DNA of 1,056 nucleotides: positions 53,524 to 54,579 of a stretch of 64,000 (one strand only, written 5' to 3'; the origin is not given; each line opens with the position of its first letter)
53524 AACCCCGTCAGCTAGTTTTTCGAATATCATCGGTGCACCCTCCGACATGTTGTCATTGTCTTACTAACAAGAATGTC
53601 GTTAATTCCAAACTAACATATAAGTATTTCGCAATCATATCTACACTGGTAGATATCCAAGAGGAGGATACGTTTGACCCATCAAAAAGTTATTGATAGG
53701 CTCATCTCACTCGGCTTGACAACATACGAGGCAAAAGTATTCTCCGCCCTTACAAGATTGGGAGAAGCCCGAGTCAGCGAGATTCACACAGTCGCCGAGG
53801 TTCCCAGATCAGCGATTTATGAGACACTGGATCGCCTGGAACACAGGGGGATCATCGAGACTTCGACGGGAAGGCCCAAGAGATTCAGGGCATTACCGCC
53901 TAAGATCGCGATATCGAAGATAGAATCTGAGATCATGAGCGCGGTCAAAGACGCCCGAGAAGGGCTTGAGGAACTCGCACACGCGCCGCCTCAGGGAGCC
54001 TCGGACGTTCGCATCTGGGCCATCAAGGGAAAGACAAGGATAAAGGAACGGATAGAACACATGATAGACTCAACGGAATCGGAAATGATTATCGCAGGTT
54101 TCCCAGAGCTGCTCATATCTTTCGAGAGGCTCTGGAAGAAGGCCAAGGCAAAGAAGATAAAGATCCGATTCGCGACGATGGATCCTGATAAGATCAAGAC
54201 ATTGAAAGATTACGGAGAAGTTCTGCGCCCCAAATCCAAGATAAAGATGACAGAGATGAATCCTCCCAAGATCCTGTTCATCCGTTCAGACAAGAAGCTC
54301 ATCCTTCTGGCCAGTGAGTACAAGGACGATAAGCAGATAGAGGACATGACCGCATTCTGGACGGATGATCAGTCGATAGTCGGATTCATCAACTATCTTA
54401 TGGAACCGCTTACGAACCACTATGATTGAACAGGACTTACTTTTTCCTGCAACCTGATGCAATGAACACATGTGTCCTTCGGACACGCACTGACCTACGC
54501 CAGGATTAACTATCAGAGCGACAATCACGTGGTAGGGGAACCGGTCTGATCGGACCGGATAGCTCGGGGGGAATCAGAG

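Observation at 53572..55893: Second copy of the TrmB-to-C11 module, again divergent from a membrane-lipid-related gene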

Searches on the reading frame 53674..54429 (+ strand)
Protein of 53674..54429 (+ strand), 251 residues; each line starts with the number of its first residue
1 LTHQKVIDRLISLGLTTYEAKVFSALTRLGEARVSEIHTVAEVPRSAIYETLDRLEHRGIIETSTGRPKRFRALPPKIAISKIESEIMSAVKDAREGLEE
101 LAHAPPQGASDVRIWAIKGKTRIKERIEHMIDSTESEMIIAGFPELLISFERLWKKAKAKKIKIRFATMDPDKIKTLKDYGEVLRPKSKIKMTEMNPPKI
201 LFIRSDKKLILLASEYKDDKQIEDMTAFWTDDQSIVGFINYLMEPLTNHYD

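Call 5: search_protein_families(library=pfam, proteins=[window:53674-54429:+], max_evalue=0.01)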
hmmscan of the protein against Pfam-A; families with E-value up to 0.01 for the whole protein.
window:53674-54429:+ (251 aa): 8 families
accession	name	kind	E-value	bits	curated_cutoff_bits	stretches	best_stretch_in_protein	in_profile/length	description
PF01978.25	TrmB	-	6.1e-20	71.3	25.6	1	12-77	3-68/68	Sugar-specific transcriptional regulator TrmB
PF11495.14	Regulator_TrmB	-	3.5e-08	33.4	22.2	1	113-240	1-121/233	Archaeal transcriptional regulator TrmB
PF03965.22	Penicillinase_R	-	0.00028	21.7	22.6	1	15-74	1-65/115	Penicillinase repressor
PF09339.16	HTH_IclR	-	0.00092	19.4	22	1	22-63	8-50/52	IclR helix-turn-helix domain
PF01047.28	MarR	-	0.0022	18.3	24.6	1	21-62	7-48/59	MarR family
PF03551.20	PadR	-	0.0063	16.9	27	0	38-67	24-53/75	Transcriptional regulator PadR-like family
PF12840.13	HTH_20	-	0.009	16.4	27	0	21-63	8-50/51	Helix-turn-helix domain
PF24270.1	HTH_Cmi2_C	-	0.0099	16.6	27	0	19-64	77-121/125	Cmi2, C-terminal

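Call 10: find_homologous_proteins(query=window:53674-54429:+, max_evalue=0.00001)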
Query window:53674-54429:+ (251 aa): 61 proteins with E <= 0.00001 among 870 candidates.
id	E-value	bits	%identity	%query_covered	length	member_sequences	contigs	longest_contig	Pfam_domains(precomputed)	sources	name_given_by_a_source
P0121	3.3e-149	513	100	94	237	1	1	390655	PF01978.26,PF11495.15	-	-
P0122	3.6e-137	473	85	100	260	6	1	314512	PF01978.26,PF11495.15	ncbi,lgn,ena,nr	ncbi:MAG: hypothetical protein KKE24_06850 [Candidatus Thermoplasmatota archaeon]|nr:hypothetical pr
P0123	3.6e-134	464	82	100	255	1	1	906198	PF01978.26,PF11495.15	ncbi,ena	-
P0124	2.3e-128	445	79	100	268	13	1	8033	PF01978.26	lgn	-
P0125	5.7e-127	440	79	99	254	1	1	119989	PF01978.26,PF11495.15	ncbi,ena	-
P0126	7.3e-113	394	72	96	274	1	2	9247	PF01978.26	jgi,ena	-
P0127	5.4e-104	365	65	98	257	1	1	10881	PF01978.26,PF11495.15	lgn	-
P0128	1.8e-103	363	65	98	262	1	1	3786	PF01978.26,PF11495.15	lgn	-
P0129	3.7e-103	362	64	98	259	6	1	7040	PF01978.26,PF11495.15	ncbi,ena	-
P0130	5.1e-102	358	63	99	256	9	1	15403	PF01978.26,PF11495.15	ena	-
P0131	1.2e-101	357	64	98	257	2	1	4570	PF01978.26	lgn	-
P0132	3.9e-101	355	61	98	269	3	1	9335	PF01978.26,PF11495.15,PF09339.17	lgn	-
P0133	8.2e-100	351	62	98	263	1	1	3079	PF01978.26,PF11495.15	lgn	-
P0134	4.4e-99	349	60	98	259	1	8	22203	PF01978.26,PF11495.15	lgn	-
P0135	7.9e-99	348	60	98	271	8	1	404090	PF01978.26,PF11495.15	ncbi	ncbi:MAG: helix-turn-helix domain-containing protein [Candidatus Thermoplasmatota archaeon]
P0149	3.3e-93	330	62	93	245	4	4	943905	PF01978.26,PF11495.15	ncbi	-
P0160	1.3e-83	298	57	98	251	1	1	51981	PF01978.26,PF11495.15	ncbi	-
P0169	6.0e-51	191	42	100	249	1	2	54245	PF01978.26,PF11495.15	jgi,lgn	-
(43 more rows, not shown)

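Call 21: find_encoding_contigs(protein=P0122, flank=7000, max_places=2)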
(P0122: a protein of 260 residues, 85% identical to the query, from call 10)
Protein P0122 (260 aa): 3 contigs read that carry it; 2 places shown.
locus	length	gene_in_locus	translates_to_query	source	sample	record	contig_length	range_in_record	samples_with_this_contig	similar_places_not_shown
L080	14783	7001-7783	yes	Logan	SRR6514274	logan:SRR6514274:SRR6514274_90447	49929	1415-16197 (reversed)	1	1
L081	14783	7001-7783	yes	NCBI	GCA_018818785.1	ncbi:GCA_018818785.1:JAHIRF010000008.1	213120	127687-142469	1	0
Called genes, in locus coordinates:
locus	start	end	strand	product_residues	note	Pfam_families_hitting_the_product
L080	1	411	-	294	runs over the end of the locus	PF00583:Acetyltransf_1, PF13673:Acetyltransf_10, PF13508:Acetyltransf_7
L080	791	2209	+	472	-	-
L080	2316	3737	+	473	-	PF01546:Peptidase_M20, PF07687:M20_dimer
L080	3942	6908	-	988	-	PF03176:MMPL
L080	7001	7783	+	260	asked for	PF01978:TrmB, PF11495:TrmB_EBD_N (weak)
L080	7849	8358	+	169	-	PF00583:Acetyltransf_1, PF13673:Acetyltransf_10, PF13508:Acetyltransf_7 (weak)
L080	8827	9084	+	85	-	PF04014:MazE_antitoxin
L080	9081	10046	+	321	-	PF00005:ABC_tran, PF13304:AAA_21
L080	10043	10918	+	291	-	PF01061:ABC2_membrane, PF12679:ABC2_membrane_2, PF10920:DUF2705 (weak), PF12698:ABC2_membrane_3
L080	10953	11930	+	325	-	PF00005:ABC_tran, PF13304:AAA_21 (weak), PF13732:DrrA1-3_C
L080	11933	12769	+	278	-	PF01061:ABC2_membrane, PF12698:ABC2_membrane_3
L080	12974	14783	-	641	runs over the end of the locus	PF00528:BPD_transp_1 (weak)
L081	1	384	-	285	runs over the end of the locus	PF00583:Acetyltransf_1, PF13673:Acetyltransf_10, PF13508:Acetyltransf_7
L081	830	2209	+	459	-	-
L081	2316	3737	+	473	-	PF01546:Peptidase_M20, PF07687:M20_dimer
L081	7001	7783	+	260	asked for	PF01978:TrmB, PF11495:TrmB_EBD_N (weak)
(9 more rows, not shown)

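Call 22: find_encoding_contigs(protein=P0125, flank=7000, max_places=2)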
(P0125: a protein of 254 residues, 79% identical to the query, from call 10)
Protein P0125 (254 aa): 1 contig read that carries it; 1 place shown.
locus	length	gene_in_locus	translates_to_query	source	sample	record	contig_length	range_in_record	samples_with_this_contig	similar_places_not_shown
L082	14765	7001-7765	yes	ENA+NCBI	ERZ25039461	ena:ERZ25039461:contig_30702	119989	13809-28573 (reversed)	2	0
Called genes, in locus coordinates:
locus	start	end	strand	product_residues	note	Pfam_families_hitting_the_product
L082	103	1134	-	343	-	PF03575:Peptidase_S51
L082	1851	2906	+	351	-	PF13243:SQHop_cyclase_C (faint)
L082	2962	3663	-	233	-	PF00583:Acetyltransf_1, PF13673:Acetyltransf_10 (weak), PF13508:Acetyltransf_7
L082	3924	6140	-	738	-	PF03176:MMPL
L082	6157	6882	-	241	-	-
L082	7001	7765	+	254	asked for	PF01978:TrmB, PF11495:TrmB_EBD_N (weak)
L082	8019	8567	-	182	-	PF00352:TBP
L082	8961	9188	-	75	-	PF02659:Mntp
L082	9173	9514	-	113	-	PF02659:Mntp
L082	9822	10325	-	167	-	-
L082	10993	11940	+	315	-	PF24827:AstE_AspA_cat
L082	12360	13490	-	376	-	-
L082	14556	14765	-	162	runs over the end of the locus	-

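Call 23: find_encoding_contigs(protein=P0135, flank=7000, max_places=2)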
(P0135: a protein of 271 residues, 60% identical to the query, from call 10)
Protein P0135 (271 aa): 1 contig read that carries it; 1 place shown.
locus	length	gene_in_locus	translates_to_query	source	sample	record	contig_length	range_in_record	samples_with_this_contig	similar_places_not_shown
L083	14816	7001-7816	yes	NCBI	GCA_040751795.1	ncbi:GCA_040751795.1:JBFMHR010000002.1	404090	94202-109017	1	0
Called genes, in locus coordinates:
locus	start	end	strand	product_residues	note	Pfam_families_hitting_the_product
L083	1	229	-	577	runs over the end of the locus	PF00989:PAS, PF08448:PAS_4, PF13426:PAS_9, PF08447:PAS_3 (weak), PF00989:PAS (weak), PF08447:PAS_3, PF00512:HisKA, PF02518:HATPase_c, +2 more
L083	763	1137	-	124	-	PF00072:Response_reg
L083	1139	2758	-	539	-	PF17159:MASE3, PF00512:HisKA (weak)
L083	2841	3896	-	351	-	PF13243:SQHop_cyclase_C (faint)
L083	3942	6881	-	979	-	PF03176:MMPL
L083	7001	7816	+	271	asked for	PF01978:TrmB, PF11495:TrmB_EBD_N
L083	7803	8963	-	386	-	PF03435:Sacchrp_dh_NADP, PF16653:Sacchrp_dh_C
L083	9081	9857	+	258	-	-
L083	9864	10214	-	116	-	PF01035:DNA_binding_1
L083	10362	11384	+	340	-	PF00583:Acetyltransf_1, PF13673:Acetyltransf_10 (weak), PF13508:Acetyltransf_7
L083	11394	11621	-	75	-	-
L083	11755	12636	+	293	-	PF00583:Acetyltransf_1, PF13673:Acetyltransf_10, PF13508:Acetyltransf_7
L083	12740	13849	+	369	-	PF00155:Aminotran_1_2, PF00266:Aminotran_5, PF01041:DegT_DnrJ_EryC1, PF01212:Beta_elim_lyase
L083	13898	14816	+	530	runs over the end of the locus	PF01943:Polysacc_synt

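Call 24: find_encoding_contigs(protein=P0160, flank=7000, max_places=2)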
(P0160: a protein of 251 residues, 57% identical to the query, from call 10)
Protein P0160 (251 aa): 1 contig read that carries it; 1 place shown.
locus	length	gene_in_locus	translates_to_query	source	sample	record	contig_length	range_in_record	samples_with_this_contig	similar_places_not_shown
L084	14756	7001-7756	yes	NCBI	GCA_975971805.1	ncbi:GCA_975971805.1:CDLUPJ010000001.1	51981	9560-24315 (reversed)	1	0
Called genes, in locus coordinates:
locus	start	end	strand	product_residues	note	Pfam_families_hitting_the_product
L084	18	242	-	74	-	-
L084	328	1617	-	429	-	PF03415:Peptidase_C11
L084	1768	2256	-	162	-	PF13431:TPR_17 (faint), PF00515:TPR_1 (faint), PF06552:TOM20_plant (faint), PF07719:TPR_2 (faint), PF13428:TPR_14 (faint), PF13432:TPR_16, PF14559:TPR_19 (weak), PF13414:TPR_11 (weak), +1 more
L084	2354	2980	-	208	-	-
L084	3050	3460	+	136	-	PF01849:NAC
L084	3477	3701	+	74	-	-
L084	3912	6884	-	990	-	PF03176:MMPL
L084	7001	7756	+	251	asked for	PF01978:TrmB, PF11495:TrmB_EBD_N (weak)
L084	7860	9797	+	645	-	PF00496:SBP_bac_5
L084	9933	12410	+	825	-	PF00496:SBP_bac_5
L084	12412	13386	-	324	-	PF02423:OCD_Mu_crystall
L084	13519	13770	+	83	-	PF00462:Glutaredoxin, PF13417:GST_N_3 (weak), PF13409:GST_N_2 (weak)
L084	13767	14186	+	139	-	PF02943:FeThRed_B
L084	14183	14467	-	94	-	PF12838:Fer4_7 (faint), PF13237:Fer4_10 (weak), PF00037:Fer4 (weak), PF12797:Fer4_2 (weak), PF12837:Fer4_6 (weak)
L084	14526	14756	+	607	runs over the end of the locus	PF01590:GAF, PF13185:GAF_2, PF13492:GAF_3, PF00512:HisKA, PF02518:HATPase_c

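Call 25: find_encoding_contigs(protein=P0149, flank=7000, max_places=2)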
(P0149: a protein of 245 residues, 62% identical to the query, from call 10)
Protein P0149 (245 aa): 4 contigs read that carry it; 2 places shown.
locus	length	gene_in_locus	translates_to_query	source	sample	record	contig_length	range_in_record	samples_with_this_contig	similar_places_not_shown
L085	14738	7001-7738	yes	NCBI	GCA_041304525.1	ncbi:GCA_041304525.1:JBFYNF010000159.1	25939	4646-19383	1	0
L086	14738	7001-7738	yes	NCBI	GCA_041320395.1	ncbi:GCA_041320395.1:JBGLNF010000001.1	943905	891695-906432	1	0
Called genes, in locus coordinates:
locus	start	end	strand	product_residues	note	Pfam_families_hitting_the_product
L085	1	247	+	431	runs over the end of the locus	PF07992:Pyr_redox_2, PF01266:DAO (faint), PF13434:Lys_Orn_oxgnase (weak), PF13738:Pyr_redox_3, PF00070:Pyr_redox, PF02852:Pyr_redox_dim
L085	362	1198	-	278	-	PF01061:ABC2_membrane, PF12698:ABC2_membrane_3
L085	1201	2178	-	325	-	PF00005:ABC_tran, PF13304:AAA_21 (faint), PF13732:DrrA1-3_C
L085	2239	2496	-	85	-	PF04014:MazE_antitoxin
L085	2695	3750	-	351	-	PF13243:SQHop_cyclase_C (faint)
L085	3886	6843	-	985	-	PF03176:MMPL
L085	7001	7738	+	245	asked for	PF01978:TrmB, PF11495:TrmB_EBD_N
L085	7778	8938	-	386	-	PF03435:Sacchrp_dh_NADP, PF16653:Sacchrp_dh_C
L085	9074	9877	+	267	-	-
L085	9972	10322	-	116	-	PF01035:DNA_binding_1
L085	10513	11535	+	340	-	PF13527:Acetyltransf_9 (weak), PF00583:Acetyltransf_1, PF13673:Acetyltransf_10 (weak), PF13508:Acetyltransf_7 (weak)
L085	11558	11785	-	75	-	-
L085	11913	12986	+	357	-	-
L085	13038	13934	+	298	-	PF00583:Acetyltransf_1, PF13673:Acetyltransf_10, PF13508:Acetyltransf_7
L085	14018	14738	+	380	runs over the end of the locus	PF00155:Aminotran_1_2, PF00266:Aminotran_5, PF01212:Beta_elim_lyase (weak), PF01041:DegT_DnrJ_EryC1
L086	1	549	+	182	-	PF04919:DUF655, PF14579:HHH_6 (weak)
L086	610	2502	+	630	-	PF21210:RNA_helicase_helical, PF00271:Helicase_C, PF02732:ERCC4 (weak), PF12826:HHH_2 (weak)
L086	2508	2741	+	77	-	-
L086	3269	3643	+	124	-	PF09383:NIL, PF13746:Fer4_18, PF12838:Fer4_7, PF13237:Fer4_10, PF00037:Fer4, PF12837:Fer4_6 (weak), PF14697:Fer4_21 (weak), PF13187:Fer4_9, +6 more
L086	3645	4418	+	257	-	PF27030:AbpE_bact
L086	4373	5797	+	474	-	PF00696:AA_kinase, PF13840:ACT_7 (weak), PF01842:ACT (faint), PF22468:ACT_9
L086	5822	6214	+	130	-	-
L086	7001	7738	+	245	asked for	PF01978:TrmB, PF11495:TrmB_EBD_N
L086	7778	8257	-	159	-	PF16653:Sacchrp_dh_C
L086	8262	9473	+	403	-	PF02844:GARS_N, PF01071:GARS_A, PF02843:GARS_C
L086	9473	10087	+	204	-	PF01997:Translin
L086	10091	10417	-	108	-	PF00085:Thioredoxin, PF04756:OST3_OST6, PF13098:Thioredoxin_2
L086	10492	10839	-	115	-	PF07705:CARDB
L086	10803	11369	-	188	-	PF22082:TtuA_LIM_N, PF01171:ATP_bind_3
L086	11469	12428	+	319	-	PF03215:Rad17 (weak), PF05496:RuvB_N (weak), PF25199:nSTAND_NTPase5 (weak), PF00004:AAA, PF13173:AAA_14 (weak), PF13177:DNA_pol3_delta2 (weak), PF08542:Rep_fac_C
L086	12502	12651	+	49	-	-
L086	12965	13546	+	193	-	-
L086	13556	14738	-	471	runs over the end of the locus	PF00206:Lyase_1, PF10415:FumaraseC_C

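Call 26: find_encoding_contigs(protein=P0169, flank=7000, max_places=2)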
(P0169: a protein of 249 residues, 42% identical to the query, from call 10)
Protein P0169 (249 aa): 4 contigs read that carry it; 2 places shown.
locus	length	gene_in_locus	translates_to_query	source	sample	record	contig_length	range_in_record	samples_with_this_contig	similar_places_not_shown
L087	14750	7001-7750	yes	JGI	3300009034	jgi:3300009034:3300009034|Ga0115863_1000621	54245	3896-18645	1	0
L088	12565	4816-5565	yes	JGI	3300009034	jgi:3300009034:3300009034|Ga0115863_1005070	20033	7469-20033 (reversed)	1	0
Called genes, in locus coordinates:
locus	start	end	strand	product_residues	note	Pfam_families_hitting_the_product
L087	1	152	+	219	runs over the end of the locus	PF06736:TMEM175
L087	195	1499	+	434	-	PF07690:MFS_1, PF00083:Sugar_tr, PF07690:MFS_1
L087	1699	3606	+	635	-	PF03063:Prismane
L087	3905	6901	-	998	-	PF12349:Sterol-sensing (faint), PF03176:MMPL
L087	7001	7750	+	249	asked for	PF01978:TrmB, PF11495:TrmB_EBD_N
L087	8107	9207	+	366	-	PF11271:PorA (weak)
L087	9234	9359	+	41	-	-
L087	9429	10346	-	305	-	PF08240:ADH_N, PF00107:ADH_zinc_N, PF13602:ADH_zinc_N_2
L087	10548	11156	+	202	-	-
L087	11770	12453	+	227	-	PF12844:HTH_19, PF13560:HTH_31 (weak), PF01381:HTH_3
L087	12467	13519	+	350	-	PF01154:HMG_CoA_synt_N (weak), PF08540:HMG_CoA_synt_C (faint), PF08541:ACP_syn_III_C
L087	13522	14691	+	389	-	PF00108:Thiolase_N, PF02803:Thiolase_C, PF22691:Thiolase_C_1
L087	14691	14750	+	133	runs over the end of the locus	PF12172:zf-ChsH2 (weak), PF01796:OB_ChsH2_C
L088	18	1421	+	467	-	PF03063:Prismane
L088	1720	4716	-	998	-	PF12349:Sterol-sensing (faint), PF03176:MMPL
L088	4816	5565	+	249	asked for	PF01978:TrmB, PF11495:TrmB_EBD_N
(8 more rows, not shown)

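Call 37: search_protein_families(library=ncbifam, proteins=[window:53674-54429:+], max_evalue=0.001)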
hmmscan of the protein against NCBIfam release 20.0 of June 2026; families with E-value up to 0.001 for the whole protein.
window:53674-54429:+ (251 aa): 5 families
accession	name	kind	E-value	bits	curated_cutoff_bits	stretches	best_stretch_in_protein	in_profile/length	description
NF047390.1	TransRegTrmBL1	equivalog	5.7e-20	71.6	650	1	1-236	1-228/341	HTH-type sugar sensing transcriptional regulator TrmBL1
NF047392.1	TransRegTrmBHalo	equivalog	2.6e-14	53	500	1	13-166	16-163/349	HTH-type sugar sensing transcriptional regulator TrmB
NF040851.1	tran_reg_TrmB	equivalog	8.4e-13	48.2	600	1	3-182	4-179/338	HTH-type sugar-sensing transcriptional regulator TrmB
NF041141.1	tran_reg_TrmBL2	equivalog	6.9e-09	35.6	530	1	13-167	14-179/264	HTH-type transcriptional regulator TrmBL2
TIGR01884.1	cas_HTH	subfamily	2.4e-06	27.1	60.2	1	11-71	136-196/202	CRISPR-associated CARF protein Csa3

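Call 45: find_related_loci(query=A3, collection=metagenome_contigs, flank=6000)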
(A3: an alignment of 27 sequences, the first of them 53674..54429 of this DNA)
Query A3 (251 aa) in metagenome_contigs; peptide patterns used: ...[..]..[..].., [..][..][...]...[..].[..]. (x = any residue, [..] = any of these).
56 stretches matched a pattern; 38 encode a relative of the query (tblastn E <= 1e-3); 38 distinct loci.
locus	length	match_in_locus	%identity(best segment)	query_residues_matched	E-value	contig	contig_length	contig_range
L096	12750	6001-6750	85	1-250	2e-146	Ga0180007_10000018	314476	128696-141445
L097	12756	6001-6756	79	1-251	8e-137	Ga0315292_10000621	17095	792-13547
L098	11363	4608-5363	79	1-251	8e-137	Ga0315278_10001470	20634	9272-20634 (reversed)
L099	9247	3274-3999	72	6-247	2e-120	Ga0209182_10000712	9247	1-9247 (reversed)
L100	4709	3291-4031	62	1-247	1e-110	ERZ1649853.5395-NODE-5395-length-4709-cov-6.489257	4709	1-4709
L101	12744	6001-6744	62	1-248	2e-108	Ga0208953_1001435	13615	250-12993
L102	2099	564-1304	60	1-247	3e-110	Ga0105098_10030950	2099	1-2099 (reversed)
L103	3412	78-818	61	1-247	2e-106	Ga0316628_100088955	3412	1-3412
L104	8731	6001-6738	62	2-247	4e-104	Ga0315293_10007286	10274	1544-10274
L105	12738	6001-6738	62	2-247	4e-104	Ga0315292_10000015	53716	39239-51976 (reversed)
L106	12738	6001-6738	62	2-247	4e-104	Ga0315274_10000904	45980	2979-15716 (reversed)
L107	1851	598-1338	59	1-247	2e-110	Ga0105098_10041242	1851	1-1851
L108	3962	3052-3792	62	1-247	1e-104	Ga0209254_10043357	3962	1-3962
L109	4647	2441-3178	56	1-246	5e-97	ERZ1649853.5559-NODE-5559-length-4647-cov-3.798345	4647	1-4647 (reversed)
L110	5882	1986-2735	55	1-251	1e-92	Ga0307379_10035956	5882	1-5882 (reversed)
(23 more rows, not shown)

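Call 60: predict_structure(alignment_id=A3)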
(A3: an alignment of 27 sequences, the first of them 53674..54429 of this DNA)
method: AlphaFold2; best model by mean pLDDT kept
length: 251 residues; sequences in the alignment: 27
mean_pLDDT: 85.2   pTM: 0.55
mean pLDDT of the five models: 85.2, 84.8, 84.3, 83.5, 83.2
residues with pLDDT >= 90: 137; 70-90: 75; 50-70: 31; < 50: 8
segments of 3 or more residues with pLDDT < 50: 193-195, 248-251
pLDDT, mean of each block of 10 residues (from residue 1): 81 91 94 93 91 94 90 94 88 77 58 81 94 96 92 97 93 93 75 61 94 79 80 87 61 30
secondary structure, 60 per line:
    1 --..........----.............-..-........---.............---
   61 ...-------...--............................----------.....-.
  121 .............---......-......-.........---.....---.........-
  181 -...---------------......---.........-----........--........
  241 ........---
elements in order: H3-12 H17-29 H34-41 H45-57 E61-63 E71-73 H76-103 E114-118 H120-133 E137-142 H144-149 H151-159 E163-167 H171-179 E182-184 E200-205 E209-217 E223-230 H233-248
